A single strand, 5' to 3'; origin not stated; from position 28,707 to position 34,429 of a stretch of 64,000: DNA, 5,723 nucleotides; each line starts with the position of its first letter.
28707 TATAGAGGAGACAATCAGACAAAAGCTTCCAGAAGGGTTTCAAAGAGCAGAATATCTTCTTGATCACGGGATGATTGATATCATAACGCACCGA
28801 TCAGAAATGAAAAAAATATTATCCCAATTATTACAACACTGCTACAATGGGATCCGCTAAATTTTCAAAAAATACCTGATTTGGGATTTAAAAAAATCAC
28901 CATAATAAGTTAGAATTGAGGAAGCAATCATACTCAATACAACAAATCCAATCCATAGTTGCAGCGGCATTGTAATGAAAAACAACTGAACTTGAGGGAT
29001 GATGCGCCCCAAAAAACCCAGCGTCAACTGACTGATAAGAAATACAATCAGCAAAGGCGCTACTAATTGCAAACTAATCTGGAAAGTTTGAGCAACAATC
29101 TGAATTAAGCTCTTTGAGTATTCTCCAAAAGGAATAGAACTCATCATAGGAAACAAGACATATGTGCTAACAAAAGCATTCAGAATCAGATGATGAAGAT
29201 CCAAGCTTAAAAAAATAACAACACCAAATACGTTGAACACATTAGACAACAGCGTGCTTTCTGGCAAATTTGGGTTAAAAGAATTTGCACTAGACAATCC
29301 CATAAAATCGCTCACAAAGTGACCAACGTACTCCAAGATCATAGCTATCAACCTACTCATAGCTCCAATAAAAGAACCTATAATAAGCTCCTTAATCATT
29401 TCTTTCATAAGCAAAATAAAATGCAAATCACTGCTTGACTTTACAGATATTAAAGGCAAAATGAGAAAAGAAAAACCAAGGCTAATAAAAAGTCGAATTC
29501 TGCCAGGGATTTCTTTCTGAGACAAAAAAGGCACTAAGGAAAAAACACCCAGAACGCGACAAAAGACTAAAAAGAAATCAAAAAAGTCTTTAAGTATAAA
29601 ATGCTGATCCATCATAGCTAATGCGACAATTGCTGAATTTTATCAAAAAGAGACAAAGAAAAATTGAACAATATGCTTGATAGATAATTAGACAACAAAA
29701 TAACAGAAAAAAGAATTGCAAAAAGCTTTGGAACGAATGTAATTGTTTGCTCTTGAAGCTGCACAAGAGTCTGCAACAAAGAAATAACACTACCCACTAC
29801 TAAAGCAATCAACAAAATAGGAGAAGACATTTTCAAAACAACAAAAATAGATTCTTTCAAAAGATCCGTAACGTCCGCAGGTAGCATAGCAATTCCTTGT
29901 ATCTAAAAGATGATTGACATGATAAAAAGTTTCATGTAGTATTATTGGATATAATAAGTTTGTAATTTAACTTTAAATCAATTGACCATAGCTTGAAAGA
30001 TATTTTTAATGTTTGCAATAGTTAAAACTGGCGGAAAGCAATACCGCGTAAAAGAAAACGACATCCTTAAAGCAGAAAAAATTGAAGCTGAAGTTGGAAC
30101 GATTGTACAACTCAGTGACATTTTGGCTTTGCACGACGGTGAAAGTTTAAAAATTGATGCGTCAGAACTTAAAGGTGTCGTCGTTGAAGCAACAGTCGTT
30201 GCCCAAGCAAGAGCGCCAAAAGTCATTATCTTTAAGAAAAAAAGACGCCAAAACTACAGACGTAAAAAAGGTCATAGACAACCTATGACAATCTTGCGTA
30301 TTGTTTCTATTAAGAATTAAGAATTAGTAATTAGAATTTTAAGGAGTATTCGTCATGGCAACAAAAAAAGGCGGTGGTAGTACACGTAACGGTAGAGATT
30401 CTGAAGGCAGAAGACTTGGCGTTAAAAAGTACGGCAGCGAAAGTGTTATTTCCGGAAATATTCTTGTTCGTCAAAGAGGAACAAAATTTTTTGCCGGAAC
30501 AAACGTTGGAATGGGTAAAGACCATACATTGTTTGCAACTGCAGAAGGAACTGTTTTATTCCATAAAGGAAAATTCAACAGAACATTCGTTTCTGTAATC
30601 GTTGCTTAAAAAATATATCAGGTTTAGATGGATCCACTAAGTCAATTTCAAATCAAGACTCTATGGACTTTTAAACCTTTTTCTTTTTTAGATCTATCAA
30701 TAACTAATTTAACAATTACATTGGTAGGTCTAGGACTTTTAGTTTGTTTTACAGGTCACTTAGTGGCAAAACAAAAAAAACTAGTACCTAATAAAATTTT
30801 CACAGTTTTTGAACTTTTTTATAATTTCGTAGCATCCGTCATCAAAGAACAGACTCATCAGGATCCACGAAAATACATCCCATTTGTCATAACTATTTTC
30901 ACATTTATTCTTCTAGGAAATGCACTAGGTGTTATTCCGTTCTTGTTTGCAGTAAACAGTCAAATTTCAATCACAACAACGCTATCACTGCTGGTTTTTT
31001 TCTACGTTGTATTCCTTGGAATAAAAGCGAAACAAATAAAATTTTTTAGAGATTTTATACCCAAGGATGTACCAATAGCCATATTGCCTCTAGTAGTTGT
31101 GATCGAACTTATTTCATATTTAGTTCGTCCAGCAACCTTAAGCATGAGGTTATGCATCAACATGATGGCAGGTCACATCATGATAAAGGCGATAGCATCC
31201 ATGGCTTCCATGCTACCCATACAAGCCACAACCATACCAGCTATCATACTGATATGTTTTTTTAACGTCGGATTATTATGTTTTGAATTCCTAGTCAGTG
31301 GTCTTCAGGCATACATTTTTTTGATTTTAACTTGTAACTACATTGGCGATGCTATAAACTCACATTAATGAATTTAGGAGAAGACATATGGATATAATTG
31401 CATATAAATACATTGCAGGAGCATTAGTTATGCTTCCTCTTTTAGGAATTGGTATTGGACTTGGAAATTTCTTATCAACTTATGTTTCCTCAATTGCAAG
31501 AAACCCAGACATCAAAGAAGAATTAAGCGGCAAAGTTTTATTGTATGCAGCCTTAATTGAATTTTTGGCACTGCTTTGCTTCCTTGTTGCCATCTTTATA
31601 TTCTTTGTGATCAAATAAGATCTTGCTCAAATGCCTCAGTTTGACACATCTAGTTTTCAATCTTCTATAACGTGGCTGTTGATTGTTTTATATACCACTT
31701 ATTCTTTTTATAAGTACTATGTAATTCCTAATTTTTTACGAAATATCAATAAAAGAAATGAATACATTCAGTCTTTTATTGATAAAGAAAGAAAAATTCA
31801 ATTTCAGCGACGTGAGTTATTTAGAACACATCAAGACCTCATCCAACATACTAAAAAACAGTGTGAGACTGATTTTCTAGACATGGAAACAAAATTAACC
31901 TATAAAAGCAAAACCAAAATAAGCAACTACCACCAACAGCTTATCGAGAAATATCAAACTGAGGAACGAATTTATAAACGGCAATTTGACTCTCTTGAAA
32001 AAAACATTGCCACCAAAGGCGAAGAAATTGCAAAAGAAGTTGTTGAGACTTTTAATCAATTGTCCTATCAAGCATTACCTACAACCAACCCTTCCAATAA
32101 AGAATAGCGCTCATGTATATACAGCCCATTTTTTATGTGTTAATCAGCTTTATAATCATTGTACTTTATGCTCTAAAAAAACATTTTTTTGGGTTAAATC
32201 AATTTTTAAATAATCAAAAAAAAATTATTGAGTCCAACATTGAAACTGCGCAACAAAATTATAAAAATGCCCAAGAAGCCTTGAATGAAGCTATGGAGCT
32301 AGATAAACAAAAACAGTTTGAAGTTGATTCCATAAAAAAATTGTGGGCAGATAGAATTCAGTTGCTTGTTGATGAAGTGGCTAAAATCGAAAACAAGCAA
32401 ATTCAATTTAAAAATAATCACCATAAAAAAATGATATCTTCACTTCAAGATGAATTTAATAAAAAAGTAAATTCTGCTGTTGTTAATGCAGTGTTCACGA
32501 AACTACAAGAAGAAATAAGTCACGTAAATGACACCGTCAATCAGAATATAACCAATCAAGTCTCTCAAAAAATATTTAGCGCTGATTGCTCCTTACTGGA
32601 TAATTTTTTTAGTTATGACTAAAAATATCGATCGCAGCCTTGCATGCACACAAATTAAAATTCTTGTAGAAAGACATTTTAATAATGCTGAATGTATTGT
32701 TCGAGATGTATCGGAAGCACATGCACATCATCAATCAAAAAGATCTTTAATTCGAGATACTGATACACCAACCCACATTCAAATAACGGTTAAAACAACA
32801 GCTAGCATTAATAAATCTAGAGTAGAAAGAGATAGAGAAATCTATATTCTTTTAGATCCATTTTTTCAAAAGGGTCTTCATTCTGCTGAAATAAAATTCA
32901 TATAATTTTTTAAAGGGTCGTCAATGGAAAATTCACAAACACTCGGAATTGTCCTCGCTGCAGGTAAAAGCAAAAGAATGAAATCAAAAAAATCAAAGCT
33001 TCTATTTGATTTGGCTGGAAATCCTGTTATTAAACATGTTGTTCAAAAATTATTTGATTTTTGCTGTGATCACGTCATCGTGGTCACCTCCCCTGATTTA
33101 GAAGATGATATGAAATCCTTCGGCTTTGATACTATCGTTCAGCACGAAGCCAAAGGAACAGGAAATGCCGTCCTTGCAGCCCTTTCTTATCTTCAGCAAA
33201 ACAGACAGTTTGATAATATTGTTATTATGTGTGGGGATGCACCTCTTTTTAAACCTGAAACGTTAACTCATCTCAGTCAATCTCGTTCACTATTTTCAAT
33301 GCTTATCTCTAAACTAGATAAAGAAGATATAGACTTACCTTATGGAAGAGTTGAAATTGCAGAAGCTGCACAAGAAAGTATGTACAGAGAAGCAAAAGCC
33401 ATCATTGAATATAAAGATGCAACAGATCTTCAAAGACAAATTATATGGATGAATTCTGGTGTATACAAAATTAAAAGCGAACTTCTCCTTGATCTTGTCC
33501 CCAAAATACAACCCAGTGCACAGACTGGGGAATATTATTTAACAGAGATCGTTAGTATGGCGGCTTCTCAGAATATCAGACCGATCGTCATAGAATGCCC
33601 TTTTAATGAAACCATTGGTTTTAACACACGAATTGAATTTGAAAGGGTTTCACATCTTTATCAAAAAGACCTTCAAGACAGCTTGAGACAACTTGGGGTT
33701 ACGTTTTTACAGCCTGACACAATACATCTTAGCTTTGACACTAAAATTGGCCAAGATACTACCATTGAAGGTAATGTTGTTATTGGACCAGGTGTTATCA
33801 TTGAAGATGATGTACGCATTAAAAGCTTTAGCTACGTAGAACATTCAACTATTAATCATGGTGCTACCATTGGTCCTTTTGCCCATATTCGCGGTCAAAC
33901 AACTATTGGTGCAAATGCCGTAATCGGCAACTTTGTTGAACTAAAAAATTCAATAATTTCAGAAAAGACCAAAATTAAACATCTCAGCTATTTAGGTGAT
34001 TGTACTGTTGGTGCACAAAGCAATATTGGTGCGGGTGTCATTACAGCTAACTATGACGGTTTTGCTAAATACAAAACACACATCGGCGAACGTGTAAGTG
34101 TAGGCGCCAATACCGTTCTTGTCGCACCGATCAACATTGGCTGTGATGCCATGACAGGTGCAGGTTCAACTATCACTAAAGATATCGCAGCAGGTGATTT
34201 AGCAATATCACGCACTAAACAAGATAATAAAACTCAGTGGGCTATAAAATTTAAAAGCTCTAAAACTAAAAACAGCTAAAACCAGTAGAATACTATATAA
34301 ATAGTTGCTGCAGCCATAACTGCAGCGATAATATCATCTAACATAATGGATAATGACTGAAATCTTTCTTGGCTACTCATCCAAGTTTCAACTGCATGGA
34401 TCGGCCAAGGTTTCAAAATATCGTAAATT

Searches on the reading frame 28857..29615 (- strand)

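Call 95: search_protein_families(library=pfam, proteins=[window:28857-29615:-], max_evalue=0.0001)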
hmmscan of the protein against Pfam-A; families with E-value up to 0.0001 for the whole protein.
window:28857-29615:- (252 aa): 1 family
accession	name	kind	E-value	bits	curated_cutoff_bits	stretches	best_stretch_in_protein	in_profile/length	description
PF01311.25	Bac_export_1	-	3.9e-50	171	27.8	1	12-243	2-228/230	Bacterial export proteins, family 1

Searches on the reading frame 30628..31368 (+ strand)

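Call 95: search_protein_families(library=pfam, proteins=[window:30628-31368:+], max_evalue=0.0001)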
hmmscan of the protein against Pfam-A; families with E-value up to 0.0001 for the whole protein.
window:30628-31368:+ (246 aa): 1 family
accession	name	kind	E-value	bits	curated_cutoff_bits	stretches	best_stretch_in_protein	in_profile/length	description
PF00119.25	ATP-synt_A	-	1.6e-53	182.2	33.9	1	32-239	4-216/217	ATP synthase A chain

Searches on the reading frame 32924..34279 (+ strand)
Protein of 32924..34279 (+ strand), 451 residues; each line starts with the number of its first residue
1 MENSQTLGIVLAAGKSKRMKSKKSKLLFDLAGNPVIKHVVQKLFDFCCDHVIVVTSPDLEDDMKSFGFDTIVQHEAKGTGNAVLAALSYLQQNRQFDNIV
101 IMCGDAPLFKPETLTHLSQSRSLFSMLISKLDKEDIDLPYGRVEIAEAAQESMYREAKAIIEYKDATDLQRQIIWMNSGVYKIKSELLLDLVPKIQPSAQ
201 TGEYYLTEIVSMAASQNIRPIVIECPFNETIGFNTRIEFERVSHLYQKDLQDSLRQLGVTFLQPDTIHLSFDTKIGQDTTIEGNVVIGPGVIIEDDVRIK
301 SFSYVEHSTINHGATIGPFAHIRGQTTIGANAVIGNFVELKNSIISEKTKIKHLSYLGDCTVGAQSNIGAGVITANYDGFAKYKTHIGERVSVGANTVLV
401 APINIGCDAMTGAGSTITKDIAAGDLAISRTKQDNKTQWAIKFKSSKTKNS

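Call 23: search_protein_families(library=ncbifam, proteins=[window:32924-34279:+], max_evalue=0.00001)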
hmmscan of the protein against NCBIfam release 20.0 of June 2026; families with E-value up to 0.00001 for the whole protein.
window:32924-34279:+ (451 aa): 43 families (the best 25 are shown)
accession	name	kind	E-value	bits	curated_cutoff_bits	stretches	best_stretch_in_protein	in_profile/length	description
NF010933.0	PRK14353.1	equivalog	1.5e-135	452.3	505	1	3-449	3-445/453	bifunctional UDP-N-acetylglucosamine diphosphorylase/glucosamine-1-phosphate N-acetyltransferase GlmU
TIGR01173.1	glmU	equivalog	4.7e-116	388.3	366.85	1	9-443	4-450/452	bifunctional UDP-N-acetylglucosamine diphosphorylase/glucosamine-1-phosphate N-acetyltransferase GlmU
NF010934.1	PRK14354.1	equivalog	4.2e-103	345.3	450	1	9-440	3-446/447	bifunctional UDP-N-acetylglucosamine diphosphorylase/glucosamine-1-phosphate N-acetyltransferase GlmU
NF010939.0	PRK14359.1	equivalog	2.8e-98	329.3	592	1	9-444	6-427/430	bifunctional UDP-N-acetylglucosamine diphosphorylase/glucosamine-1-phosphate N-acetyltransferase GlmU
NF010940.0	PRK14360.1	equivalog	2.6e-95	319.7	602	1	10-442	6-448/452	bifunctional UDP-N-acetylglucosamine diphosphorylase/glucosamine-1-phosphate N-acetyltransferase GlmU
NF010935.0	PRK14355.1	equivalog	3.4e-94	316.1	718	1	8-444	6-457/459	bifunctional UDP-N-acetylglucosamine diphosphorylase/glucosamine-1-phosphate N-acetyltransferase GlmU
NF010932.0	PRK14352.1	equivalog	4.2e-93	312.6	611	1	5-445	6-462/488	bifunctional UDP-N-acetylglucosamine diphosphorylase/glucosamine-1-phosphate N-acetyltransferase GlmU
NF010937.0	PRK14357.1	equivalog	1.1e-88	298.1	658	1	9-446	4-445/448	bifunctional UDP-N-acetylglucosamine diphosphorylase/glucosamine-1-phosphate N-acetyltransferase GlmU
NF010936.0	PRK14356.1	equivalog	1.2e-87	294.7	666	1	4-437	4-451/456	bifunctional UDP-N-acetylglucosamine diphosphorylase/glucosamine-1-phosphate N-acetyltransferase GlmU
NF006986.0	PRK09451.1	equivalog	7e-86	288.8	725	1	3-441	3-451/456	bifunctional UDP-N-acetylglucosamine diphosphorylase/glucosamine-1-phosphate N-acetyltransferase GlmU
NF010938.0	PRK14358.1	equivalog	1.3e-72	245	500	1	9-447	11-462/481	bifunctional N-acetylglucosamine-1-phosphate uridyltransferase/glucosamine-1-phosphate acetyltransferase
TIGR03992.1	Arch_glmU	subfamily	1.1e-45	156.3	292.1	2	277-377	235-336/393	bifunctional sugar-1-phosphate nucleotidylyltransferase/acetyltransferase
NF041173.1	Sug_nt_acttase_Thmprot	equivalog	6.2e-39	134.1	600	2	278-423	236-399/405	bifunctional sugar-1-phosphate nucleotidylyltransferase/acetyltransferase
TIGR03570.1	NeuD_NnaD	subfamily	9.7e-16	58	160.8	2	255-353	80-176/202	NeuD/PglB/VioB family sugar acetyltransferase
TIGR03310.1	matur_MocA_YgfJ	equivalog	3.2e-14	53.3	186.45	1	9-119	3-113/188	molybdenum cofactor cytidylyltransferase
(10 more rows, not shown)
